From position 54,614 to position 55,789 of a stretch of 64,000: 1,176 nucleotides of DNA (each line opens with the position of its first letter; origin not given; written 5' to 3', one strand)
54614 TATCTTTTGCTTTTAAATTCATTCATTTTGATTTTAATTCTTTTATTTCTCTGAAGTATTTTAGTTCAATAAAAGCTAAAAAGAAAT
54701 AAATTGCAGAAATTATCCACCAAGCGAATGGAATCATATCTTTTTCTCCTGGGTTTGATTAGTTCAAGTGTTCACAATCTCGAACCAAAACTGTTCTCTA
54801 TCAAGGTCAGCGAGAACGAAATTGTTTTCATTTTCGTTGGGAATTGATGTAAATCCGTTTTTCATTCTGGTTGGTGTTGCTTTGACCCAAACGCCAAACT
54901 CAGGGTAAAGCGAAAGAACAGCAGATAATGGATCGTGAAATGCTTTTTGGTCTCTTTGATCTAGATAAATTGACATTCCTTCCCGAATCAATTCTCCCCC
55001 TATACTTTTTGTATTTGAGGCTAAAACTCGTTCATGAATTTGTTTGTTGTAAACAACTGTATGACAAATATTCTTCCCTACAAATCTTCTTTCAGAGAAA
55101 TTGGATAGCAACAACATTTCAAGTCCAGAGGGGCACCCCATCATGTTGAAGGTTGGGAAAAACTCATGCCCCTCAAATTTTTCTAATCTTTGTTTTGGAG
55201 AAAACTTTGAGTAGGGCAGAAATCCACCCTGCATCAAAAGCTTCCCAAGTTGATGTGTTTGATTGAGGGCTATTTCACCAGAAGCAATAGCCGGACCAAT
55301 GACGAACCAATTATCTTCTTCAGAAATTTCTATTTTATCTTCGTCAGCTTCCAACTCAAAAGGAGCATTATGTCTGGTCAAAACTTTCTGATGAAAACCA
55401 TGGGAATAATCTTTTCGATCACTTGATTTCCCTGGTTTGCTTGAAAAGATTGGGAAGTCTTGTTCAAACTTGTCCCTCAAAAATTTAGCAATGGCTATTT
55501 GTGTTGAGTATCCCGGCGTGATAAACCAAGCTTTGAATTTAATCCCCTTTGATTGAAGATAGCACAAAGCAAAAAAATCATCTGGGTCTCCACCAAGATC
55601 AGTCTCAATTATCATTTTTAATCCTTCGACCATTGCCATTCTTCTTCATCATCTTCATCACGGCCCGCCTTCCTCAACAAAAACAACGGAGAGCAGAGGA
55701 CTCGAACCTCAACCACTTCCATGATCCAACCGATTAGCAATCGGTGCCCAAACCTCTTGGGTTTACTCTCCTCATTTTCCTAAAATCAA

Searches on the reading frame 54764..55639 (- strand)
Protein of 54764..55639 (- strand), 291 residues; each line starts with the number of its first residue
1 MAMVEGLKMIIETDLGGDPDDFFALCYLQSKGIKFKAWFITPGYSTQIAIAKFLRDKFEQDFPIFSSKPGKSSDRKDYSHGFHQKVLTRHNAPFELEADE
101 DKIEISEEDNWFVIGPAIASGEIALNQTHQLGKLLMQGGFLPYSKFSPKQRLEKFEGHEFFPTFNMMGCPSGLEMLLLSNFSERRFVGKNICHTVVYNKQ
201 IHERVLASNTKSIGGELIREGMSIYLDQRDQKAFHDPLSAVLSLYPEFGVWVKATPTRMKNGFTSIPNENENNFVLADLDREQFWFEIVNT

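Call 5: search_protein_families(library=phrogs, proteins=[window:54764-55639:-], max_evalue=0.001)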
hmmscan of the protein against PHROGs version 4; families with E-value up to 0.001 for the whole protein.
window:54764-55639:- (291 aa): 0 families

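Call 6: search_protein_families(library=ncbifam, proteins=[window:54764-55639:-], max_evalue=0.01)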
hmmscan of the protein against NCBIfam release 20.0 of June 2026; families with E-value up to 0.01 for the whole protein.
window:54764-55639:- (291 aa): 0 families

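Call 8: search_protein_families(library=pfam, proteins=[window:54764-55639:-], max_evalue=10)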
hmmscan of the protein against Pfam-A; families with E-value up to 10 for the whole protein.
window:54764-55639:- (291 aa): 0 families

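Call 66: search_solved_structures(query=window:54764-55639:-, max_evalue=1, show_alignments=1)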
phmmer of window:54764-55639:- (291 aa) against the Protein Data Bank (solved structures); distinct sequences matched with E-value up to 1: 1.
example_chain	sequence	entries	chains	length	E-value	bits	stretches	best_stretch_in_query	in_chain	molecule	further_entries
9d2f_H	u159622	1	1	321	0.28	13.5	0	93-144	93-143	Serine/threonine/tyrosine interacting-like 1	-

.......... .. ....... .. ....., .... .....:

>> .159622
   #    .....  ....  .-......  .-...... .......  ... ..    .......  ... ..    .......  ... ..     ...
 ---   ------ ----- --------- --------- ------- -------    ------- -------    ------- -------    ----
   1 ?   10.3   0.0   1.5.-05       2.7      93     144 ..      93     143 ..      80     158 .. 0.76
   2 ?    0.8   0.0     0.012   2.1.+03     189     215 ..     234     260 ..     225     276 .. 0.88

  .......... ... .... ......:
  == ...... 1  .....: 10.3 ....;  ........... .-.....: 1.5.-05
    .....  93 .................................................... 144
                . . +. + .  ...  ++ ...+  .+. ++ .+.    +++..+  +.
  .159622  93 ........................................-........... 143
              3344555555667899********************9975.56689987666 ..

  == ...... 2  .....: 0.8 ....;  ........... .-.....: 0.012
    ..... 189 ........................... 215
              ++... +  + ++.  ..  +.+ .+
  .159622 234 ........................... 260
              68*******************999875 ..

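Call 80: search_protein_representatives(protein=window:54764-55639:-)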
Query: 291 residues. Proteins with E-value up to 0.001 (for the whole library): 408; up to 1e-10: 234; up to 1e-30: 57. The best 150 are listed.
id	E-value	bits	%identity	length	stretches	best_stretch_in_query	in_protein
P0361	1.1e-196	668.0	100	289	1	3-291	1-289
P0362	3.9e-56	206.7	42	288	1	5-286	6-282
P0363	1.1e-52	195.4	41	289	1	9-290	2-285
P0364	3.1e-52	193.9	40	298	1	9-286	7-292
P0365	7.0e-51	189.5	40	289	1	7-289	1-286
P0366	2.6e-50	187.6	39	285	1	8-286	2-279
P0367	4.6e-50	186.8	40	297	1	8-286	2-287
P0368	8.6e-50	185.9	38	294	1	6-290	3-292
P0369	1.1e-48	182.3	40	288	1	8-290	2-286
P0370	1.1e-48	182.3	36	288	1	8-288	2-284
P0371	1.1e-48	182.2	37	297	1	9-290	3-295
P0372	2.4e-48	181.2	38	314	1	8-289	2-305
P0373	3.2e-48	180.7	38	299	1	9-289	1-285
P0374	1.2e-47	178.9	37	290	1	9-289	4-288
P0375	3.0e-47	177.6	40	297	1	5-287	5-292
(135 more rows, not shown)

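Call 82: search_solved_structures(query=A7, max_evalue=1, show_alignments=1)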
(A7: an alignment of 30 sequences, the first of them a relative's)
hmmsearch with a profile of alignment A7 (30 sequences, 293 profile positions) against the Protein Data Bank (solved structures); distinct sequences matched with E-value up to 1: 36.
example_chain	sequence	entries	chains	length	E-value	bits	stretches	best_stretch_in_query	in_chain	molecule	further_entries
3g5i_A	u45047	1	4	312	3.2e-13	52.9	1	5-290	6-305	Pyrimidine-specific ribonucleoside hydrolase rihA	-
1yoe_A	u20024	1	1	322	3.6e-13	52.8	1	5-290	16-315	Hypothetical protein ybeK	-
8ctm_A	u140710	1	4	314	1e-12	51.3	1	1-289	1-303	Inosine-uridine preferring nucleoside hydrolase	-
1mas_A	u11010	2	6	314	2.7e-12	49.9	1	3-289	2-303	INOSINE-URIDINE NUCLEOSIDE N-RIBOHYDROLASE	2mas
1ezr_A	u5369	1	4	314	4.5e-12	49.2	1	1-289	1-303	NUCLEOSIDE HYDROLASE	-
6zk1_A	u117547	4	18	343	4.6e-12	49.1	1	4-263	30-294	Pyrimidine-specific ribonucleoside hydrolase rihA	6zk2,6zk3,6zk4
4kpn_A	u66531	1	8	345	2.9e-11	46.5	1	3-263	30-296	Nucleoside N-ribohydrolase 1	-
4kpo_A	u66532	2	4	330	1.1e-10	44.6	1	3-261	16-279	Nucleoside N-ribohydrolase 3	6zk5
6ba1_A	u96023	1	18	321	1.9e-10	43.8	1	3-289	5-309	Inosine-uridine preferring nucleoside hydrolase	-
2c40_A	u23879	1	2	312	9.6e-10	41.5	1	4-290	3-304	INOSINE-URIDINE PREFERRING NUCLEOSIDE HYDROLASE FAMILY PROTEIN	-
1q8f_A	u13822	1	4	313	4.5e-09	39.3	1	2-228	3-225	Pyrimidine nucleoside hydrolase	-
3mkm_A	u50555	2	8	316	4.6e-09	39.3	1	2-228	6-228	Putative uncharacterized protein YeiK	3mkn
3b9x_A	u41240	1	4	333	5.7e-09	39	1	2-228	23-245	Pyrimidine-specific ribonucleoside hydrolase rihB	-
5tsq_A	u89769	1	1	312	7e-09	38.7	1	3-260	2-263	IUnH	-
8qnd_A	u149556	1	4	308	9.5e-09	38.2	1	3-289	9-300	Inosine-uridine nucleoside N-ribohydrolase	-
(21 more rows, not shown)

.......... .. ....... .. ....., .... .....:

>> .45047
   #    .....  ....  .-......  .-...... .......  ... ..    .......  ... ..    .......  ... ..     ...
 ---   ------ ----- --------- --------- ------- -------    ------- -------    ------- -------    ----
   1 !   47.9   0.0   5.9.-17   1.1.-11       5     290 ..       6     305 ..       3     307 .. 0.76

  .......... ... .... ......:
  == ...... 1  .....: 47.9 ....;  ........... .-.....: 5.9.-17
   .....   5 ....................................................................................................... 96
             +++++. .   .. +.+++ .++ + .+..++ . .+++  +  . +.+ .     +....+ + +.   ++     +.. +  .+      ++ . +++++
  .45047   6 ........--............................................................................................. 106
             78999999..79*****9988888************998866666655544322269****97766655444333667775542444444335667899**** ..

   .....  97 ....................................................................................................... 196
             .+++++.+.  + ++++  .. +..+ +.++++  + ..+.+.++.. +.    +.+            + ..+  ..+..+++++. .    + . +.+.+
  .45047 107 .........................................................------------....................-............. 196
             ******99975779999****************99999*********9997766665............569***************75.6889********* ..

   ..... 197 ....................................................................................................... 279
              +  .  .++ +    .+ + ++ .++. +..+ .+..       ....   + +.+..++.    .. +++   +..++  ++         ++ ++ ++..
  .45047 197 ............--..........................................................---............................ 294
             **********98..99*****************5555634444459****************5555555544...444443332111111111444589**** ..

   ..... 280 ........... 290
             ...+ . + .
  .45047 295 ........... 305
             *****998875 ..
